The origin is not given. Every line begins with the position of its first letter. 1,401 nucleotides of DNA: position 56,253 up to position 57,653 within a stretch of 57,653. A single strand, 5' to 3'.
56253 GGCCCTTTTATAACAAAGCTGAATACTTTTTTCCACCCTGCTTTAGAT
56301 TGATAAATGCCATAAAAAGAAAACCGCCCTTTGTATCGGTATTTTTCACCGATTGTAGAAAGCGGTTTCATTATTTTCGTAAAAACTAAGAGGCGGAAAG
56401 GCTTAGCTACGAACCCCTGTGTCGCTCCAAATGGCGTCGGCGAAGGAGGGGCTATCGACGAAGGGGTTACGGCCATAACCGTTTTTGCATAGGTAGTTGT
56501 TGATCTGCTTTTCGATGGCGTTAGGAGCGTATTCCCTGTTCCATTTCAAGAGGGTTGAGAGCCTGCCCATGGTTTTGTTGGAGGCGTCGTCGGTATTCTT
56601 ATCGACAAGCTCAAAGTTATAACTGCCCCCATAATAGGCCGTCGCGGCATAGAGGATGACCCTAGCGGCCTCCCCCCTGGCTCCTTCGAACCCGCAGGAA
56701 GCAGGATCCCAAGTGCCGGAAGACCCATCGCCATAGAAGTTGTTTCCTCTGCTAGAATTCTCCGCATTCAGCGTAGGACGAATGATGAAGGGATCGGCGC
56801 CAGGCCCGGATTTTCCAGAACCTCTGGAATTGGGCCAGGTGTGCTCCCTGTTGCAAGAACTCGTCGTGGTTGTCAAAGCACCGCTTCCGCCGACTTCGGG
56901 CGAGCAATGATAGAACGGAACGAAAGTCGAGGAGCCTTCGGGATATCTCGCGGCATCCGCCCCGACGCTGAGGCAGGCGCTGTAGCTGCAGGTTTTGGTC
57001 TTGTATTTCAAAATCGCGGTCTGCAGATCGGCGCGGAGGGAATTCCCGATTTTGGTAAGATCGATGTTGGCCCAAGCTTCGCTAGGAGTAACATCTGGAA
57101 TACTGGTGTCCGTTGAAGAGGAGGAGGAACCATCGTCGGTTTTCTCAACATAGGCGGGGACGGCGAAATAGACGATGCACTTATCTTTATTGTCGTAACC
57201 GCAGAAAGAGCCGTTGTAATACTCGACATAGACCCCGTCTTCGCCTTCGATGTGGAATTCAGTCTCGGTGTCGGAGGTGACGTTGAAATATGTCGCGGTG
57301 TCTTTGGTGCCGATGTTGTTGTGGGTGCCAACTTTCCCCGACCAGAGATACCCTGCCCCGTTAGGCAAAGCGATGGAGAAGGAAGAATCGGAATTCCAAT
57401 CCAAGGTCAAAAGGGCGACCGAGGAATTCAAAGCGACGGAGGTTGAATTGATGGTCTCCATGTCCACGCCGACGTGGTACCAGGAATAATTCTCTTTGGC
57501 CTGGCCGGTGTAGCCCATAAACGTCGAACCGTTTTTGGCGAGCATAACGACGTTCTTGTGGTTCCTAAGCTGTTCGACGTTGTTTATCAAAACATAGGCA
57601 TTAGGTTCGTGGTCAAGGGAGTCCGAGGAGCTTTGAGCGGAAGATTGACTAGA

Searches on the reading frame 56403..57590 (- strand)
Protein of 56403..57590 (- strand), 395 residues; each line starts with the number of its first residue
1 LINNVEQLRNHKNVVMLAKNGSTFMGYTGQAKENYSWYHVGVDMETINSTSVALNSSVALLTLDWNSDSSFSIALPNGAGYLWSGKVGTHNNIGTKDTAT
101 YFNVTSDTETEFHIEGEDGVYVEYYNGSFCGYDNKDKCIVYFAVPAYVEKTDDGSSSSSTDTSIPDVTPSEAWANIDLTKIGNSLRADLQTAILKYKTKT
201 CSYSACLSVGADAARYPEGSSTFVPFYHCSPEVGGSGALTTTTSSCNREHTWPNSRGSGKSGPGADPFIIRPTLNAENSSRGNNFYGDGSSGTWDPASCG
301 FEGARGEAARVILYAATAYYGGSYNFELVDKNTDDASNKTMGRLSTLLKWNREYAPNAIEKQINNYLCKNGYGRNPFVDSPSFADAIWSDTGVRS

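Call 59: search_protein_families(library=pfam, proteins=[window:56403-57590:-], max_evalue=0.0001)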
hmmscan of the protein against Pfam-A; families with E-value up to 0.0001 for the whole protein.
window:56403-57590:- (395 aa): 1 family
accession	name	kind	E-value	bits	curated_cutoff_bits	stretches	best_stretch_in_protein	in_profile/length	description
PF04231.19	Endonuclease_1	-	4e-17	63.2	25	1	216-381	36-234/235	Endonuclease I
